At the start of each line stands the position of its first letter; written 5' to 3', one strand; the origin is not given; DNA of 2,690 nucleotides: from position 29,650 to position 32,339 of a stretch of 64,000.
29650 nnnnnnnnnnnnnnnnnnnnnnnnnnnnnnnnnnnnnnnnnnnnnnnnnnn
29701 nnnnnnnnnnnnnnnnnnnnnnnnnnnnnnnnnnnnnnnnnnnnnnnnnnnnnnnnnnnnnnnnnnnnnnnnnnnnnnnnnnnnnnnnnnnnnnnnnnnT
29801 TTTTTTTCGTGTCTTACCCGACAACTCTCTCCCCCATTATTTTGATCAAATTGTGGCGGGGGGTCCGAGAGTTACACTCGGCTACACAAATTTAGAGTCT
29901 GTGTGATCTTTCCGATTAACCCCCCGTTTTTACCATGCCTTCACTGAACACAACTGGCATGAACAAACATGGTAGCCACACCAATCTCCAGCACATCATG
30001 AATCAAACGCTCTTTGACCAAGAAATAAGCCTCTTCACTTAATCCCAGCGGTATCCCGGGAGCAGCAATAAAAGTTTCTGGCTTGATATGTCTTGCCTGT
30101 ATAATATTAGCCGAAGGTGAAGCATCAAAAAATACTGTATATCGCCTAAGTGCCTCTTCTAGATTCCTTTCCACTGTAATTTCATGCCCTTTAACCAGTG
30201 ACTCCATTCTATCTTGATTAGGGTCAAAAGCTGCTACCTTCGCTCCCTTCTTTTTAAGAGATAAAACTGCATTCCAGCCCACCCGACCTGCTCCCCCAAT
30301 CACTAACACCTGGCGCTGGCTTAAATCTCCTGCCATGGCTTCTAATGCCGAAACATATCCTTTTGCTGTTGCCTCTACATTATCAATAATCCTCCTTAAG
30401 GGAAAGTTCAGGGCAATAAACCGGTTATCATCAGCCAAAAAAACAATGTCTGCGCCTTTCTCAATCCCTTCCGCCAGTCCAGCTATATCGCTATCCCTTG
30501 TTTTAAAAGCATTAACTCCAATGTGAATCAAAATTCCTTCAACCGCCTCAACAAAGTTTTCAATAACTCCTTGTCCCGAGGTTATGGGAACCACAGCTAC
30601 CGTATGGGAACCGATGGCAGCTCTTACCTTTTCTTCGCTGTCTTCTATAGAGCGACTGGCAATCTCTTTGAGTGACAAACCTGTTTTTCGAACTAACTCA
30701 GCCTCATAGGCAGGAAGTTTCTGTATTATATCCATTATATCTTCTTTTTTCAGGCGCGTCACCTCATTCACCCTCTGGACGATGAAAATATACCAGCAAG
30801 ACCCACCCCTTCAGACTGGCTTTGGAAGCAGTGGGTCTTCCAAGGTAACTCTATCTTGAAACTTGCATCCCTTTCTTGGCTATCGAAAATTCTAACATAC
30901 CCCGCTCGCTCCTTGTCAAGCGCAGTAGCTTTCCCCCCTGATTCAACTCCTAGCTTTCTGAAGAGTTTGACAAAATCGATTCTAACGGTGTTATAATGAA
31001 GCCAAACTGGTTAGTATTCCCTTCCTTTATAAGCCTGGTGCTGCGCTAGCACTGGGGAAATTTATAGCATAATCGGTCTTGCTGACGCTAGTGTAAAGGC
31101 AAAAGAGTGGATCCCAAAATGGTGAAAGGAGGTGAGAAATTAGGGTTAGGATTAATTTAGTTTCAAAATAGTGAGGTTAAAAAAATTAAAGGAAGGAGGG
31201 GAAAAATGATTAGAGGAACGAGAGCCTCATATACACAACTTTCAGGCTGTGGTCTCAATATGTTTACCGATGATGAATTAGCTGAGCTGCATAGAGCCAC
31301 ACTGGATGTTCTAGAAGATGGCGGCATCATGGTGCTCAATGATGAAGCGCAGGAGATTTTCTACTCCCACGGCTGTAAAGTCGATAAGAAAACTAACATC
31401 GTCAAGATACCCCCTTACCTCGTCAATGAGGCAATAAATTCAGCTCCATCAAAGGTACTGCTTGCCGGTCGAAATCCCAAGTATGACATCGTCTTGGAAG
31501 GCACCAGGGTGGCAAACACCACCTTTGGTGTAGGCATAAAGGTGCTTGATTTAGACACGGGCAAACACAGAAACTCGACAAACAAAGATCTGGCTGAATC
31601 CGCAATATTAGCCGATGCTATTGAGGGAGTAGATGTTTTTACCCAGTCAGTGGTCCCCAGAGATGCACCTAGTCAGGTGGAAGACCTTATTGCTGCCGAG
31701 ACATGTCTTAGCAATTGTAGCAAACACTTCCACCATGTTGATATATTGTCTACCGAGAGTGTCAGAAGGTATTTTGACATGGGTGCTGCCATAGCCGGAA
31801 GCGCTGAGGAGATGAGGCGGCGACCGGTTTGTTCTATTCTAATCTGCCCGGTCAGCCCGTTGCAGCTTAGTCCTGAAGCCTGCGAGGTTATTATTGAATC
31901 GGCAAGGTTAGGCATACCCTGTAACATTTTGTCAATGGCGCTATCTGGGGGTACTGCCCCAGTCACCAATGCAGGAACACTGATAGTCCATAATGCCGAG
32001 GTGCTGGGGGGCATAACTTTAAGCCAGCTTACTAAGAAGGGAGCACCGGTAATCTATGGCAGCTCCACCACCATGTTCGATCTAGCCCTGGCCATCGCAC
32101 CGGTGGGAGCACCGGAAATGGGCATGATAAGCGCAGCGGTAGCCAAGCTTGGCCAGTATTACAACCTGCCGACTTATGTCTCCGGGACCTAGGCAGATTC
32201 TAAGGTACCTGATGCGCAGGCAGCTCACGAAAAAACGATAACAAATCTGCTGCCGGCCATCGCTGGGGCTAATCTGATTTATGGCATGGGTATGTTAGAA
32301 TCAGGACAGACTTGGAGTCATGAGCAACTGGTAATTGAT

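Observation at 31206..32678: mttB: in-frame TAG at 32190-32192 (codon 329) gives a Pyl-type rather than a non-Pyl MttB-superfamily member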

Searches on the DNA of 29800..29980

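Call 45: search_rna_families(source=window, start=29800, end=29980, threshold=evalue, max_evalue=10, show_alignments=1)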
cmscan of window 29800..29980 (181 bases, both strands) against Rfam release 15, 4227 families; matches with E-value up to 10: 1.
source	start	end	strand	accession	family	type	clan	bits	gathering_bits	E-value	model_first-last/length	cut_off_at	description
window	29800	29841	+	RF01431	snoR135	Gene; snRNA; snoRNA; HACA-box;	-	10.4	45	8.6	102-143/143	5'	small nucleolar RNA snoR135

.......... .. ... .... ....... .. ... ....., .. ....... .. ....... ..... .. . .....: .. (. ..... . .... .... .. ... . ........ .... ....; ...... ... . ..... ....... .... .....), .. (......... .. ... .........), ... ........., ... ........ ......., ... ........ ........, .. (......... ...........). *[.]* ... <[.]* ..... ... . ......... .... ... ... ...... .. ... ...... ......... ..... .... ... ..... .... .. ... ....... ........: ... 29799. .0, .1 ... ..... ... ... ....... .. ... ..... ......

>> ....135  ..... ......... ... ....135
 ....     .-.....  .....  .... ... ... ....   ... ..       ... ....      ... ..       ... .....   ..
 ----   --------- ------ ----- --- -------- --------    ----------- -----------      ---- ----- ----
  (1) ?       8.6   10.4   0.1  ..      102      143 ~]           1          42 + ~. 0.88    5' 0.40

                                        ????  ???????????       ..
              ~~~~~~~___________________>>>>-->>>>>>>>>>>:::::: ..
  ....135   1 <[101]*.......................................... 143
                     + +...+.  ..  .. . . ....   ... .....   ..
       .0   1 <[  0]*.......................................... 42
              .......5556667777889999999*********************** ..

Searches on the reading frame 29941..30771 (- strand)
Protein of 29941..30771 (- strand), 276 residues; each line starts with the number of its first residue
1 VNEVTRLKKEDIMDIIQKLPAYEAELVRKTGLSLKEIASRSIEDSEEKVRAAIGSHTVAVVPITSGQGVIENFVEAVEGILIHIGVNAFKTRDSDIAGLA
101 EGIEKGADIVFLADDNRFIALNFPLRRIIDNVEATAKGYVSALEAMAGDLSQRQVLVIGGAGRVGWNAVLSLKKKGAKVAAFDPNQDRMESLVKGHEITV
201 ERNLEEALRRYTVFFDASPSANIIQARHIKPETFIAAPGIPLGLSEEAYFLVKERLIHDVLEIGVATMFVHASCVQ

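Call 8: search_protein_families(library=pfam, proteins=[window:29941-30771:-])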
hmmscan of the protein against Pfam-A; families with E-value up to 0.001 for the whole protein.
window:29941-30771:- (276 aa): 7 families
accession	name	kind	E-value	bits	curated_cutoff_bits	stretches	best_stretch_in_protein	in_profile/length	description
PF21455.3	PylD_N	-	2.7e-31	108.2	27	1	13-125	3-108/112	Pyrrolysine biosynthesis protein PylD, N-terminal domain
PF01262.27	AlaDh_PNT_C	-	4.4e-06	26.7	23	1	147-209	20-87/214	Alanine dehydrogenase/PNT, C-terminal domain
PF02882.25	THF_DHG_CYH_C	-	7.9e-06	25.7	27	1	132-200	16-84/160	Tetrahydrofolate dehydrogenase/cyclohydrolase, NAD(P)-binding domain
PF13241.12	NAD_binding_7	-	3e-05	25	22.1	1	149-218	4-69/104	Putative NAD(P)-binding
PF00208.27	ELFV_dehydrog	-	4.9e-05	23.6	23.4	1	131-182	6-61/241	Glutamate/Leucine/Phenylalanine/Valine dehydrogenase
PF01488.26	Shikimate_DH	-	0.00016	22.2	24.3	1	146-225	6-90/138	Shikimate / quinate 5-dehydrogenase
PF02826.25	2-Hacid_dh_C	-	0.00088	19.1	25.1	0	126-211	9-92/178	D-isomer specific 2-hydroxyacid dehydrogenase, NAD binding domain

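Call 15: search_protein_families(library=ncbifam, proteins=[window:29941-30771:-], max_evalue=0.01)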
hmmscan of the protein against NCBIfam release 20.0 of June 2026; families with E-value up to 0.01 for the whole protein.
window:29941-30771:- (276 aa): 25 families
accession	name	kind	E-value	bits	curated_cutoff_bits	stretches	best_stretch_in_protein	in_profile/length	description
TIGR03911.1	pyrrolys_PylD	equivalog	1.8e-79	266.6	150.05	1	5-269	1-262/266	3-methylornithyl-N6-L-lysine dehydrogenase PylD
TIGR03366.1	HpnZ_proposed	hypoth_equivalog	4.7e-06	26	328.1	1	136-192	140-196/315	putative phosphonate catabolism associated alcohol dehydrogenase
TIGR03026.1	NDP-sugDHase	subfamily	7.9e-05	21.6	189.8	1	156-211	3-58/413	nucleotide sugar dehydrogenase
TIGR01035.1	hemA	equivalog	0.00021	20.4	209.55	1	144-224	172-254/416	glutamyl-tRNA reductase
NF006074.0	PRK08220.1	equivalog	0.00064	19.4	312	1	147-200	3-56/251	2,3-dihydro-2,3-dihydroxybenzoate dehydrogenase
NF004849.1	PRK06200.1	equivalog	0.0012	18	330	1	149-197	3-51/269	3-(cis-5,6-dihydroxycyclohexa-1,3-dien-1-yl)propanoate dehydrogenase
NF006132.0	PRK08277.1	subfamily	0.0017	17.7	281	1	149-194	7-52/280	D-mannonate oxidoreductase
NF005653.0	PRK07424.1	equivalog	0.0017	17.4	336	1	123-201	148-229/414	bifunctional sterol desaturase/short chain dehydrogenase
NF007043.0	PRK09496.3-6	equivalog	0.002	17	384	1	134-194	213-272/445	Trk system potassium transporter TrkA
NF001319.0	PRK00258.3-3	equivalog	0.0025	16.9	252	1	136-219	107-193/279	shikimate dehydrogenase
TIGR04316.1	dhbA_paeA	equivalog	0.0026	17.4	300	0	155-195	1-41/250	2,3-dihydro-2,3-dihydroxybenzoate dehydrogenase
NF003994.0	PRK05472.2-3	equivalog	0.0031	16.9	130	0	141-213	75-149/217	redox-sensing transcriptional repressor Rex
TIGR03201.1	dearomat_had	equivalog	0.0033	16.6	338.65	1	98-196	115-211/349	6-hydroxycyclohex-1-ene-1-carbonyl-CoA dehydrogenase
NF007161.0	PRK09599.1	subfamily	0.0054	16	271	0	158-210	5-59/302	NADP-dependent phosphogluconate dehydrogenase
NF005468.0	PRK07062.1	equivalog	0.0058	16.2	266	1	147-193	3-49/265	SDR family oxidoreductase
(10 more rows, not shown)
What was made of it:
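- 29941..30771 (-): pylD, divergently transcribed from mttB. Call 8 (PylD_N); call 15 (TIGR03911 266.6 bits, cutoff 150).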

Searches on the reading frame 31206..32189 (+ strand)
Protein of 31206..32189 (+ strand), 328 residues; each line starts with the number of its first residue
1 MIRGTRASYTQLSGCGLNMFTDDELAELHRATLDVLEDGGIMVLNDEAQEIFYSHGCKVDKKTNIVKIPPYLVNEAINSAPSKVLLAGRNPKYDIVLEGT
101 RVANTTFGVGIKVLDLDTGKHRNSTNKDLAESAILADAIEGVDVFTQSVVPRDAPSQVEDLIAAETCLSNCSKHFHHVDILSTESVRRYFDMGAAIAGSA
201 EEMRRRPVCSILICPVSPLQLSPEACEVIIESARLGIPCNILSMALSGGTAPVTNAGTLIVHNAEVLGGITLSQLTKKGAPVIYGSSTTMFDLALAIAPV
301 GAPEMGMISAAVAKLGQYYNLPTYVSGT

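Call 20: find_related_loci(query=A1, collection=genome_contigs, flank=6000)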
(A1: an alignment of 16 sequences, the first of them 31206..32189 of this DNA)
Query A1 (328 aa) in genome_contigs; peptide patterns used: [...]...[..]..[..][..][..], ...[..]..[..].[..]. (x = any residue, [..] = any of these).
598 stretches matched a pattern; 492 encode a relative of the query (tblastn E <= 1e-3); the best 80 are kept; 80 distinct loci.
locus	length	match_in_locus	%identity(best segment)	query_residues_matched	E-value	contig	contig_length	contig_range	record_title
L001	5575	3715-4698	94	1-328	0e+0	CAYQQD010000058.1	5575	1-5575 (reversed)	MAG TPA_asm: uncultured Dehalococcoidales bacterium isolate binchicken_co10_181 genome assembly, contig: NODE_15724_leng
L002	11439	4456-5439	88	1-328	0e+0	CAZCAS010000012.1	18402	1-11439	MAG TPA_asm: uncultured Dehalococcoidales bacterium isolate binchicken_co294_152 genome assembly, contig: NODE_3292_leng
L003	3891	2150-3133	87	1-328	0e+0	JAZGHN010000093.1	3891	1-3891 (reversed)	MAG: Dehalococcoidales bacterium isolate SCS6bin.15 SCS6bin.15_93, whole genome shotgun sequence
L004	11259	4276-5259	85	1-328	0e+0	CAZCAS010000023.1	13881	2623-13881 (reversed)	MAG TPA_asm: uncultured Dehalococcoidales bacterium isolate binchicken_co294_152 genome assembly, contig: NODE_4346_leng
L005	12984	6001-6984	79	1-328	0e+0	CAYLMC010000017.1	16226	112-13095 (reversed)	MAG TPA_asm: uncultured Dehalococcoidales bacterium isolate SRP167671_co1_122 genome assembly, contig: NODE_4194_length_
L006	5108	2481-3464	77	1-328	0e+0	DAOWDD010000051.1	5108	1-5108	MAG TPA_asm: Dehalococcoidia bacterium isolate CSMAG_1904 CSMAG_1904_k141_2863977_length_5108_cov_12.9666, whole genome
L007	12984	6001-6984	75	1-328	2e-175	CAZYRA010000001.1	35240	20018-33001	MAG TPA_asm: uncultured Dehalococcoidales bacterium isolate binchicken_co9_185 genome assembly, contig: NODE_344_length_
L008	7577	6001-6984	75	1-328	3e-173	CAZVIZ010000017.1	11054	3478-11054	MAG TPA_asm: uncultured Dehalococcoidales bacterium isolate SRP167671_co1_172 genome assembly, contig: NODE_7003_length_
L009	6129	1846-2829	70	1-328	2e-160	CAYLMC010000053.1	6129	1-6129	MAG TPA_asm: uncultured Dehalococcoidales bacterium isolate SRP167671_co1_122 genome assembly, contig: NODE_15190_length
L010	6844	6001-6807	72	1-269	1e-136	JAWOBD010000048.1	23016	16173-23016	MAG: Dehalococcoidales bacterium isolate BLK2-2.bin.81 k191_1396489, whole genome shotgun sequence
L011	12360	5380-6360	58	1-328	7e-130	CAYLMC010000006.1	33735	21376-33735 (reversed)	MAG TPA_asm: uncultured Dehalococcoidales bacterium isolate SRP167671_co1_122 genome assembly, contig: NODE_1441_length_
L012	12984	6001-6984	55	1-328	9e-121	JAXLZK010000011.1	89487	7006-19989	MAG: Thermodesulfovibrionales bacterium isolate STL-NIT1 opera.106.fa-11, whole genome shotgun sequence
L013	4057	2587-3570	55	2-328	2e-121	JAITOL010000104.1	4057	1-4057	MAG: Synergistaceae bacterium isolate Po218_bin54 k119_1198341, whole genome shotgun sequence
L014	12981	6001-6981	55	2-328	7e-119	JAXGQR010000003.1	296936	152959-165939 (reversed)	MAG: Dehalobacterium sp. isolate AnMBR.bin330 bin330_3, whole genome shotgun sequence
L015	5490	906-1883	55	3-328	1e-118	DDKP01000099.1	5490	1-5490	MAG TPA_asm: Firmicutes bacterium UBA2595 UBA2595_contig_548, whole genome shotgun sequence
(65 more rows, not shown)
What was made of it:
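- Single MAGs hold two to three divergent TAG-bearing paralogues: L002 and L004 in one MAG, and L005, L009 and L011 in another, at 58-88% identity to the window protein (call 20).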

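Call 41: find_encoding_contigs(protein=window:31206-32189:+, flank=3000, max_places=3)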
Protein window:31206-32189:+ (328 aa): 6 contigs read that carry it; 3 places shown.
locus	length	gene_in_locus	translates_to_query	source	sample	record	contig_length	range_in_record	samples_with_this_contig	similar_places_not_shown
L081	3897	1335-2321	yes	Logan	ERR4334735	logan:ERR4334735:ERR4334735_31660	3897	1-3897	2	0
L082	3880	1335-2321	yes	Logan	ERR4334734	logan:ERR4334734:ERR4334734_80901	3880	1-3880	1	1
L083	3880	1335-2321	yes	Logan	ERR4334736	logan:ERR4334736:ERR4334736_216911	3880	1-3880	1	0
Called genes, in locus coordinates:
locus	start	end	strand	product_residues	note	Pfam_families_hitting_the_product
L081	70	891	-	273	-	PF21455:PylD_N, PF13241:NAD_binding_7 (faint), PF01262:AlaDh_PNT_C (weak)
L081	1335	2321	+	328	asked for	PF06253:MTTB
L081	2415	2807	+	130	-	PF06253:MTTB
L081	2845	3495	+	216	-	PF02607:B12-binding_2, PF02310:B12-binding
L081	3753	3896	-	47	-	?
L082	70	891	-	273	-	PF21455:PylD_N, PF13241:NAD_binding_7 (faint), PF01262:AlaDh_PNT_C (weak)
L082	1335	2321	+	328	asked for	PF06253:MTTB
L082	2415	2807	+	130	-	PF06253:MTTB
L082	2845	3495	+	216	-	PF02607:B12-binding_2, PF02310:B12-binding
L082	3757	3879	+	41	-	?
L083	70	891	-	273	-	PF21455:PylD_N, PF13241:NAD_binding_7 (faint), PF01262:AlaDh_PNT_C (weak)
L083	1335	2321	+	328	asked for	PF06253:MTTB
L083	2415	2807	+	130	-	PF06253:MTTB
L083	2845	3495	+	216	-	PF02607:B12-binding_2, PF02310:B12-binding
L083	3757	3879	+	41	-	?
